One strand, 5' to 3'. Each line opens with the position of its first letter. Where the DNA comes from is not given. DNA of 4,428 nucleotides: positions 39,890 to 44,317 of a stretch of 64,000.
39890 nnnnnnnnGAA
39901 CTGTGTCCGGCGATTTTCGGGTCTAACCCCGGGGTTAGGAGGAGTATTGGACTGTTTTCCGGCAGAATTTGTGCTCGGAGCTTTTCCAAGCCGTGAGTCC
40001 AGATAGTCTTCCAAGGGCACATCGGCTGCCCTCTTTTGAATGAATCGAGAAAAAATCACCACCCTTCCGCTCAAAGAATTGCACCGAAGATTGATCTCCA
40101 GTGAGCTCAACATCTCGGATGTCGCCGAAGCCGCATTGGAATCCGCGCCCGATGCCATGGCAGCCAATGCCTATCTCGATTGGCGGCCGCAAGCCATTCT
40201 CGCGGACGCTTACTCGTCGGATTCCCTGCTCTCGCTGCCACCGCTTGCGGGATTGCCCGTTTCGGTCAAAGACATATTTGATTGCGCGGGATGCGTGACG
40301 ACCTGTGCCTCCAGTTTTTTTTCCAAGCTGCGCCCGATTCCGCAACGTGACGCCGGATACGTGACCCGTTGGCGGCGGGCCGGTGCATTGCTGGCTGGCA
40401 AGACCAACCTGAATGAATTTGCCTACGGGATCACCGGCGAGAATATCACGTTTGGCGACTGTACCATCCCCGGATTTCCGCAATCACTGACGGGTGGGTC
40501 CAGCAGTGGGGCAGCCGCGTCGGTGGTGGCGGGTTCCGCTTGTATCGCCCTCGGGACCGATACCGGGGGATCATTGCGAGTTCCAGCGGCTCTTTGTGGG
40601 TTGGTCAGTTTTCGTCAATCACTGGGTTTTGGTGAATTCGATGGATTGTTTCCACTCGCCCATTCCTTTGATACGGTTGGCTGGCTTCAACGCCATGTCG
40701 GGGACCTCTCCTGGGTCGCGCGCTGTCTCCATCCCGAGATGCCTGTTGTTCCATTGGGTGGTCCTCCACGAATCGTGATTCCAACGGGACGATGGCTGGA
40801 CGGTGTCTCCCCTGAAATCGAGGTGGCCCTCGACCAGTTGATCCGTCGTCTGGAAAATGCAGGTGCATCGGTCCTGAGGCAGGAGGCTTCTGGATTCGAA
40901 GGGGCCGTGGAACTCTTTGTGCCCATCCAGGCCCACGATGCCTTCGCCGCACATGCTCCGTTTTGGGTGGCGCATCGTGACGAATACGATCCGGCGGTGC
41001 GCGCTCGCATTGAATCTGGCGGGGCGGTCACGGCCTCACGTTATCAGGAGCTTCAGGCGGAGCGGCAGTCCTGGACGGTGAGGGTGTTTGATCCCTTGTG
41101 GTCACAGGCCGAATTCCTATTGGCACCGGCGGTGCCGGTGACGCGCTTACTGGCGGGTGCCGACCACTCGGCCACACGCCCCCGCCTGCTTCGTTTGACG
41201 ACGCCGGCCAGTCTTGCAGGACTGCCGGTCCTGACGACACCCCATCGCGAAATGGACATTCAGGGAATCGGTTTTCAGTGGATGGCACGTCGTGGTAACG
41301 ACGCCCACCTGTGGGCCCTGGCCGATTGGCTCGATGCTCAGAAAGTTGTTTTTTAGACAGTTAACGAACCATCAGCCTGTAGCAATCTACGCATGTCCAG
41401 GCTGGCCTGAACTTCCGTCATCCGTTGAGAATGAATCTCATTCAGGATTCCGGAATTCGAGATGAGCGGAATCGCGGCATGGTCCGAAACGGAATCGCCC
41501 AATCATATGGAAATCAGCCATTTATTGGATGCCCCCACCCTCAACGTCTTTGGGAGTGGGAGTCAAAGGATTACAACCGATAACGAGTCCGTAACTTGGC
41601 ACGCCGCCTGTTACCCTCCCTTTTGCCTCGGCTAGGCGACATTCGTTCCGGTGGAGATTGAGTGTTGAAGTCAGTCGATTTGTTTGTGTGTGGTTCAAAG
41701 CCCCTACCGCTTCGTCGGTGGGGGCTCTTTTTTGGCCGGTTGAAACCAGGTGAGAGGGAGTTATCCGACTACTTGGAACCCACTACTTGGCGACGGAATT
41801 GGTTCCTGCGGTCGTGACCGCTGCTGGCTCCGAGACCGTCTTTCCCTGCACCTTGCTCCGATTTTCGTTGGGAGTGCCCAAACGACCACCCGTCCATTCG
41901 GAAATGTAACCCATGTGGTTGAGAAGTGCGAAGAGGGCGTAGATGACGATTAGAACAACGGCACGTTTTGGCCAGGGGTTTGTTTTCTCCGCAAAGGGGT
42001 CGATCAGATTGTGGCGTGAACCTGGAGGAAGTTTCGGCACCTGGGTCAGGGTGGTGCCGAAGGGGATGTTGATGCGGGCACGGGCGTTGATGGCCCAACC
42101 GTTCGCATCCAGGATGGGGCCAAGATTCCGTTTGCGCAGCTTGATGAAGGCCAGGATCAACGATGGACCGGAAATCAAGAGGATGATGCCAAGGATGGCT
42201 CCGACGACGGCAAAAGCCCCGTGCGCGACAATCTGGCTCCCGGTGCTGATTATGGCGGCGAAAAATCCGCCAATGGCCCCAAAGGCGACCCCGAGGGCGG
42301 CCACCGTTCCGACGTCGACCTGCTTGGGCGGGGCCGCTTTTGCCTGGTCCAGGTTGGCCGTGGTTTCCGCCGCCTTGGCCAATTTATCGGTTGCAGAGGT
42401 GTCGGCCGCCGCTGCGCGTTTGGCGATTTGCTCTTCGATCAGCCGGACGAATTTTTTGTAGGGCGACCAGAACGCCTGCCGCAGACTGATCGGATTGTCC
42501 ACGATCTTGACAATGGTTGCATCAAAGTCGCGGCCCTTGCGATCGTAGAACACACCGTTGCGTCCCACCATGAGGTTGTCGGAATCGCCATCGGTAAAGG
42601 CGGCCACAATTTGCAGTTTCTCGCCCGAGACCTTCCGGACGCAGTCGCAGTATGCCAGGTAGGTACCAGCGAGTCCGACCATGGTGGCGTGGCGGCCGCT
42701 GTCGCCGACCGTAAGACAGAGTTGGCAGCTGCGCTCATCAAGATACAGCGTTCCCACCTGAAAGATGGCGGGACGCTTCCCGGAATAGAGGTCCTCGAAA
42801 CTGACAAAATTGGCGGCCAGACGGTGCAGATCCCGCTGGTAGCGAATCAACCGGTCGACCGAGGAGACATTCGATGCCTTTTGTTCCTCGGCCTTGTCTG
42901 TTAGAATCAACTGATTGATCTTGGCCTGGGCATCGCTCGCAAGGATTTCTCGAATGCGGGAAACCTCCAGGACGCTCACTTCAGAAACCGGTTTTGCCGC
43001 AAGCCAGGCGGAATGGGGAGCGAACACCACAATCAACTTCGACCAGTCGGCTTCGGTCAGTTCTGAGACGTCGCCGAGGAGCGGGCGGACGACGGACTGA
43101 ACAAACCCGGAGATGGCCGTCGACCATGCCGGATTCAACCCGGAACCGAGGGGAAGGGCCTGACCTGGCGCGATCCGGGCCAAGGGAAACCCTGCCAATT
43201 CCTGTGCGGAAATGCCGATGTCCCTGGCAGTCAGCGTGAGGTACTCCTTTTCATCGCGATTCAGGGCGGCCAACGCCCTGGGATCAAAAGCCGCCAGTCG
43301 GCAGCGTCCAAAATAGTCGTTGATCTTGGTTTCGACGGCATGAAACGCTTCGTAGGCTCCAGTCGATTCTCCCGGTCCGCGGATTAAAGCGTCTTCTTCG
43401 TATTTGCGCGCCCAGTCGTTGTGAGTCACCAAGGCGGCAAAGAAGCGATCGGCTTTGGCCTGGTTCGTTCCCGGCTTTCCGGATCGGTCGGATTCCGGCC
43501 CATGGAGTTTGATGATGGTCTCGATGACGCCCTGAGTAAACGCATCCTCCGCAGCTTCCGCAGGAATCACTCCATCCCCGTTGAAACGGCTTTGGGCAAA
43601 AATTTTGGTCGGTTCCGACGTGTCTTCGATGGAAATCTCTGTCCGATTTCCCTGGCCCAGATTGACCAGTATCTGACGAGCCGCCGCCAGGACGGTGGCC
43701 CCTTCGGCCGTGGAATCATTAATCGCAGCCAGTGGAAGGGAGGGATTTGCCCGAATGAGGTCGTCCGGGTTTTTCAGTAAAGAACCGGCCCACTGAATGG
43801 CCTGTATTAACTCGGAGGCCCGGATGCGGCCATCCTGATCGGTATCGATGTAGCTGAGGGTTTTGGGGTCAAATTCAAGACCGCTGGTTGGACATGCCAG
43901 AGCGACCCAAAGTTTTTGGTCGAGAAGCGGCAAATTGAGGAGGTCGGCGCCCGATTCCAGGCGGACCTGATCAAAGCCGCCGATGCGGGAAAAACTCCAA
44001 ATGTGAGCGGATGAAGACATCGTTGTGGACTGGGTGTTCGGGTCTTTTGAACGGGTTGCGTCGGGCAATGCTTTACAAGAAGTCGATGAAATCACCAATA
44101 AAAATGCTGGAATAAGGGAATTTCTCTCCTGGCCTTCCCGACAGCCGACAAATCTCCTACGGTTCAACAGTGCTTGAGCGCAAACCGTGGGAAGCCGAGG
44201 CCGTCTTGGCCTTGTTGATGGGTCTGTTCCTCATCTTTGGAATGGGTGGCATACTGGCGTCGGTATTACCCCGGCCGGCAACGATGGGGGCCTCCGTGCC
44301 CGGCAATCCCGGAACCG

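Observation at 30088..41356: Tightly coupled ~10-kb transport-plus-hydrolysis operon with divergent amidase: candidate uncharacterised catabolic/salvage pathway for an N-rich cyclic amide or aminopyrimidine-like compound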

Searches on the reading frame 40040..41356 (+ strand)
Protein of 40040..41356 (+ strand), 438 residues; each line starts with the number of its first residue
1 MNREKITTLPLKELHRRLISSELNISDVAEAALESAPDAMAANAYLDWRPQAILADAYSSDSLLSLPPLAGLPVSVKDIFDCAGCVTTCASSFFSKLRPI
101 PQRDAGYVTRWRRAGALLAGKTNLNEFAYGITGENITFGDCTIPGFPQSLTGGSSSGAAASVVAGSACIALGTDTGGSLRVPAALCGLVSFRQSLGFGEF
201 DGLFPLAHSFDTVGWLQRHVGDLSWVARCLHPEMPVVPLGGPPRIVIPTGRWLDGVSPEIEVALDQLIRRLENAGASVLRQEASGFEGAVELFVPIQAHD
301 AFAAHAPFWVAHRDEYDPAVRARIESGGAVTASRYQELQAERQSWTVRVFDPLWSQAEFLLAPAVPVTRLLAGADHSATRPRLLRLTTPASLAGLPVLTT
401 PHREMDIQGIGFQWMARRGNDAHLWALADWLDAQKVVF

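Call 4: search_protein_families(library=ncbifam, proteins=[window:40040-41356:+], max_evalue=0.01)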
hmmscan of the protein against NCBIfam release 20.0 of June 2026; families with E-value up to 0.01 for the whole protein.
window:40040-41356:+ (438 aa): 26 families (the best 25 are shown)
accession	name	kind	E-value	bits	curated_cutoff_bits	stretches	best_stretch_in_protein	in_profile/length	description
NF005460.0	PRK07056.1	subfamily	1.5e-71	241.7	447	1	9-430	8-448/457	amidase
NF006169.0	PRK08310.1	equivalog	7.3e-71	239.6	391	1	55-432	12-391/395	amidase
NF006631.0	PRK09201.1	equivalog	2.3e-61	207.9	461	2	7-228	5-230/466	AtzE family amidohydrolase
NF004766.0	PRK06102.1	equivalog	1.3e-60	205.9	559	1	11-428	10-444/455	amidase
TIGR02715.1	amido_AtzE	subfamily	5.4e-60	203.6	425.75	1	17-437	8-450/452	AtzE family amidohydrolase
NF005688.0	PRK07488.1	equivalog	6.6e-59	200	532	1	3-432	5-463/474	indoleacetamide hydrolase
NF004622.0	PRK05962.1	equivalog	1.1e-55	189.2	463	1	50-429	35-422/431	amidase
TIGR00132.1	gatA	equivalog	4.8e-51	174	481.1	2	17-228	4-215/466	Asp-tRNA(Asn)/Glu-tRNA(Gln) amidotransferase subunit GatA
NF006043.0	PRK08186.1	subfamily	4.4e-49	167.4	487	1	8-434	6-447/600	allophanate hydrolase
TIGR02713.1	allophanate_hyd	equivalog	9.5e-44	149.8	511.05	1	67-434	30-412/563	allophanate hydrolase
NF004815.0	PRK06169.1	equivalog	4.2e-39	134.4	506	2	9-225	10-229/471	amidase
NF005687.0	PRK07487.1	subfamily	4.7e-39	134.5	428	1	12-429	11-450/468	amidase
NF005686.0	PRK07486.1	subfamily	4.1e-34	118.1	465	1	3-224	8-234/486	amidase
NF004816.0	PRK06170.1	equivalog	3.1e-33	115.2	503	1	12-205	19-210/493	amidase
NF006006.0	PRK08137.1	equivalog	4.7e-28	98.3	534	1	67-226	99-262/529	amidase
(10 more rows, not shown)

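Call 54: search_protein_families(library=pfam, proteins=[window:40040-41356:+], max_evalue=1)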
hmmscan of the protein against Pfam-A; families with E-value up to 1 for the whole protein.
window:40040-41356:+ (438 aa): 1 family
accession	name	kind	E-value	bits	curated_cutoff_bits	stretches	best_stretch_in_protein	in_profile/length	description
PF01425.27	Amidase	-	5.5e-57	194.2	27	1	41-424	16-444/445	Amidase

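Call 75: search_solved_structures(query=window:40040-41356:+, max_evalue=1e-20)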
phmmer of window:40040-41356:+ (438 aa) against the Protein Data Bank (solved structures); distinct sequences matched with E-value up to 1e-20: 28.
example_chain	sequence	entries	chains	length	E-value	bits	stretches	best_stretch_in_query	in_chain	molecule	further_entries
2dc0_A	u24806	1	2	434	2.6e-49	171.4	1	29-434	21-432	probable amidase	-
6c62_A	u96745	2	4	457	2.8e-37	131.8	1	65-421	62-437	Biuret hydrolase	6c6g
3h0l_A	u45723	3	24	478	2.6e-32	115.4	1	67-228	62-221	Glutamyl-tRNA(Gln) amidotransferase subunit A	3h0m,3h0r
3al0_A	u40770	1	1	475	4.2e-32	114.8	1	69-224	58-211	Glutamyl-tRNA(Gln) amidotransferase subunit A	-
2gi3_A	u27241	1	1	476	4.2e-32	114.7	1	69-224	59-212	Glutamyl-tRNA(Gln) amidotransferase subunit A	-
2df4_A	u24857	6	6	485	1.8e-31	112.7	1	68-227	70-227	Glutamyl-tRNA(Gln) amidotransferase subunit A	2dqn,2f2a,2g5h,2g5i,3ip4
1obk_A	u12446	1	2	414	8e-31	110.5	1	63-431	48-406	MALONAMIDASE E2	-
1ock_A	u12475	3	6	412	1.1e-30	110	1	63-431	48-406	MALONAMIDASE E2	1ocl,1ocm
1o9o_A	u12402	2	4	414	3.3e-30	108.5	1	63-431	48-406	MALONAMIDASE E2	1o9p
1obl_A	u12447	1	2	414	3.3e-30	108.5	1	63-431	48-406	MALONAMIDASE E2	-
1o9q_A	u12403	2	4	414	5.2e-30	107.8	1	63-431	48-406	MALONAMIDASE E2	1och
3kfu_E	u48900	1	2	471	6.3e-30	107.6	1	13-245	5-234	Glutamyl-tRNA(Gln) amidotransferase subunit A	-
1obj_A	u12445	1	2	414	6.5e-30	107.5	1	63-431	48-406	MALONAMIDASE E2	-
1obi_A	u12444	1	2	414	7.3e-30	107.3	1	63-431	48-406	MALONAMIDASE E2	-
1o9n_A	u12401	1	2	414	1.1e-29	106.8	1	63-431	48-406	MALONAMIDASE E2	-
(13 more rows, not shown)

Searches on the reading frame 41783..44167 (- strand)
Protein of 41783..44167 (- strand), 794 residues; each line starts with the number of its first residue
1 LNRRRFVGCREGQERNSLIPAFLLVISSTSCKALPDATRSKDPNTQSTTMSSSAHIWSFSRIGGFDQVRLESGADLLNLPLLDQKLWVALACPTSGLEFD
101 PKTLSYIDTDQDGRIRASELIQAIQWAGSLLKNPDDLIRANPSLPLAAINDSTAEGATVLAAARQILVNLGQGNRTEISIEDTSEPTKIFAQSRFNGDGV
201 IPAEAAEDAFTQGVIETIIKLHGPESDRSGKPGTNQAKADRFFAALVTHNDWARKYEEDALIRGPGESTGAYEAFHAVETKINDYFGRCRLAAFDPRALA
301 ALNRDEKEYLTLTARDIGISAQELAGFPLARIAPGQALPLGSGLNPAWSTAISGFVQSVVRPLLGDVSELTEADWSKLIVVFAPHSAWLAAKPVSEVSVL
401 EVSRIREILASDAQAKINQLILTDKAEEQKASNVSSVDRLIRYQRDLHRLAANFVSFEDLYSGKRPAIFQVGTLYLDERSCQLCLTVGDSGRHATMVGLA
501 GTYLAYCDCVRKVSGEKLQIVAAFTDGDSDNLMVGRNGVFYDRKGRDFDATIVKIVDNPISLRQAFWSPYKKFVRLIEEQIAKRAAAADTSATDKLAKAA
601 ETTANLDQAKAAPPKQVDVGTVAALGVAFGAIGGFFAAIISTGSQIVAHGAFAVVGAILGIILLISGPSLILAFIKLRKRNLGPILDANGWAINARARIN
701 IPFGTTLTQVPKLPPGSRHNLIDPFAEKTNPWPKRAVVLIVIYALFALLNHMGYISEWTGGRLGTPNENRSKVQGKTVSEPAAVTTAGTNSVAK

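Call 54: search_protein_families(library=pfam, proteins=[window:41783-44167:-], max_evalue=1)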
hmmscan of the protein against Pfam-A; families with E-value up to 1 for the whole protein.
window:41783-44167:- (794 aa): 5 families
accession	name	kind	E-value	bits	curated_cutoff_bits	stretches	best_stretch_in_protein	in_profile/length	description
PF13405.12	EF-hand_6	-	0.014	15.5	25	1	106-125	8-27/30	EF-hand domain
PF13202.12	EF-hand_5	-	0.036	14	25.9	1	103-122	4-23/25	EF hand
PF13499.12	EF-hand_7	-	0.25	12.2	30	1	106-125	10-29/67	EF-hand domain pair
PF00036.39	EF-hand_1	-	0.28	11.2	25.4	0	105-124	7-26/29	EF hand domain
PF19545.4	DUF6069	-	0.6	10.7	27.2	0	582-665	13-92/129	Family of unknown function (DUF6069)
